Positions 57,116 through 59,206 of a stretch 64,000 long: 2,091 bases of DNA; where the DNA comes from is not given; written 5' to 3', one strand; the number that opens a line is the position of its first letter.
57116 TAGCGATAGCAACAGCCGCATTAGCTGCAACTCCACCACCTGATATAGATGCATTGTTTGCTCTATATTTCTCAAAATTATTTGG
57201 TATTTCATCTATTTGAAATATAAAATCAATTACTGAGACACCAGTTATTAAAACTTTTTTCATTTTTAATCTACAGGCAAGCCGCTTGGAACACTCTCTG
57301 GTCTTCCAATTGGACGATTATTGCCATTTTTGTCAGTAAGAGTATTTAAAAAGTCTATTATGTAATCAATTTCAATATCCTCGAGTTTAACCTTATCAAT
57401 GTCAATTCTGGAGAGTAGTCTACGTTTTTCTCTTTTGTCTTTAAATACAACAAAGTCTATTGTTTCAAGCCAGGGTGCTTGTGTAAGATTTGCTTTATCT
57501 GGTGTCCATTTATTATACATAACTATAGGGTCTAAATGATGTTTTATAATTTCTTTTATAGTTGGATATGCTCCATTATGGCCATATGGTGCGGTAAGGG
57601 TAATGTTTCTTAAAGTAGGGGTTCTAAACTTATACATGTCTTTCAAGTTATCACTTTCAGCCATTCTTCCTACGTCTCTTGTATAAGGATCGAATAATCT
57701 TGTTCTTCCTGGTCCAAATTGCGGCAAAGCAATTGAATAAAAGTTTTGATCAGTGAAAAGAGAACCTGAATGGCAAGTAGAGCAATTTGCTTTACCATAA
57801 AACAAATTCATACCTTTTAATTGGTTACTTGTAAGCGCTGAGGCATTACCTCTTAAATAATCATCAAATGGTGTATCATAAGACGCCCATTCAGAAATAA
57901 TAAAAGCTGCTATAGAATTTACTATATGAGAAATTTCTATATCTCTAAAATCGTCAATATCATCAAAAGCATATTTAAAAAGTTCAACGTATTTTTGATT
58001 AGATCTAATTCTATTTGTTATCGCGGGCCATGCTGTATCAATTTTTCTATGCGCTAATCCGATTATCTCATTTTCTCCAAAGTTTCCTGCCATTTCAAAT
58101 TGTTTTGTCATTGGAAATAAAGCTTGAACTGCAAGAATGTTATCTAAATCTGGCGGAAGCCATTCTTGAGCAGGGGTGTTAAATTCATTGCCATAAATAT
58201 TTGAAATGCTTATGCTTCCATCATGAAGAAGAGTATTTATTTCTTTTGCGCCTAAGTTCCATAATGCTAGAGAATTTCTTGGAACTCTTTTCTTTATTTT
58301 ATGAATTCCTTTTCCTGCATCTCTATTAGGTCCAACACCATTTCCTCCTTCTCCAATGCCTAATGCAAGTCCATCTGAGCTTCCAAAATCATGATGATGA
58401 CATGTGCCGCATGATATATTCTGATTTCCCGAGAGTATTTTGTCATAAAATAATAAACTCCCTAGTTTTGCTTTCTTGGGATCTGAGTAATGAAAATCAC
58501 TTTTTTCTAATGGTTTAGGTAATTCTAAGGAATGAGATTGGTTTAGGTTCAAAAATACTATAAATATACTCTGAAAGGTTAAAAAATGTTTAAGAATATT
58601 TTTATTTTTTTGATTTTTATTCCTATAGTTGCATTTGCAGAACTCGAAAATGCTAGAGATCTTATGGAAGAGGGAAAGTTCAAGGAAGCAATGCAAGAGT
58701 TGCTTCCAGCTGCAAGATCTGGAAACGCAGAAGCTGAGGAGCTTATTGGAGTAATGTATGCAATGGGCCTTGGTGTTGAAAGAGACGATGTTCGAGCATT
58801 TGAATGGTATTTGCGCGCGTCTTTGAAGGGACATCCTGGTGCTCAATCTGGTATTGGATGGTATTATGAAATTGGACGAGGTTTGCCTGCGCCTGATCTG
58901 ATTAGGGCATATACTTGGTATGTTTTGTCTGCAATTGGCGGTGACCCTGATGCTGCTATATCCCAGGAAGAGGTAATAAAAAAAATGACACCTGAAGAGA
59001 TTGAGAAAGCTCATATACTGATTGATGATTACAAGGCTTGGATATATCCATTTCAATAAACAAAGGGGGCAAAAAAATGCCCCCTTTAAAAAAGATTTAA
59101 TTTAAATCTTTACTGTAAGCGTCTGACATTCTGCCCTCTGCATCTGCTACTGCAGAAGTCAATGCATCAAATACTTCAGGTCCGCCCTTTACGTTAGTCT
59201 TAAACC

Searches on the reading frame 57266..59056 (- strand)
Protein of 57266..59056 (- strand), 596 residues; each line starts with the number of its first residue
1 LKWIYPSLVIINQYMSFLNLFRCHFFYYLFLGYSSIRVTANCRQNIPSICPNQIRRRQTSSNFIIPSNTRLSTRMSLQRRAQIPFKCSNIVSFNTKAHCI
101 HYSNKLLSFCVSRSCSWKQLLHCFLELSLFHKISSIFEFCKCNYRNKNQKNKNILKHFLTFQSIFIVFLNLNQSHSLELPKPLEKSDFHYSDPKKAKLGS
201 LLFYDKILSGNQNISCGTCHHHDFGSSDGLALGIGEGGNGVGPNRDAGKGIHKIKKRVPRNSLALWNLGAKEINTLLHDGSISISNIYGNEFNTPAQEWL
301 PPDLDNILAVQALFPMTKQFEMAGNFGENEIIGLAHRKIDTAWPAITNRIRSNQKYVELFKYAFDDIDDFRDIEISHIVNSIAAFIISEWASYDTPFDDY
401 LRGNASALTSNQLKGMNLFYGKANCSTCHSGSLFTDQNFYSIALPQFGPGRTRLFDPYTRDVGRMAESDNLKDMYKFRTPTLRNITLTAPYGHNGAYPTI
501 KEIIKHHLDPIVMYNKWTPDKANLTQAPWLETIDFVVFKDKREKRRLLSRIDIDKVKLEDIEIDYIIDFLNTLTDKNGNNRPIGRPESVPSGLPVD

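Call 20: search_protein_families(library=ncbifam, proteins=[window:57266-59056:-], max_evalue=0.00001)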
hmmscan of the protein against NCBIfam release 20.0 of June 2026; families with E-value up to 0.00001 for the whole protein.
window:57266-59056:- (596 aa): 3 families
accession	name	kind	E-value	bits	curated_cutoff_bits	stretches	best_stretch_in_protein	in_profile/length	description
TIGR03981.2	SAM_quin_mod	hypoth_equivalog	4.9e-76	256.2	340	1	188-525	40-378/411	His-Xaa-Ser system-associated MauG-like protein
TIGR04039.1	MXAN_0977_Heme2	hypoth_equivalog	1.6e-41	142.5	362.85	2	345-507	107-275/336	MbnH family di-heme enzyme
TIGR03791.1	TTQ_mauG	equivalog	5.7e-32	111.1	443.85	1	339-508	90-245/291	tryptophan tryptophylquinone biosynthesis enzyme MauG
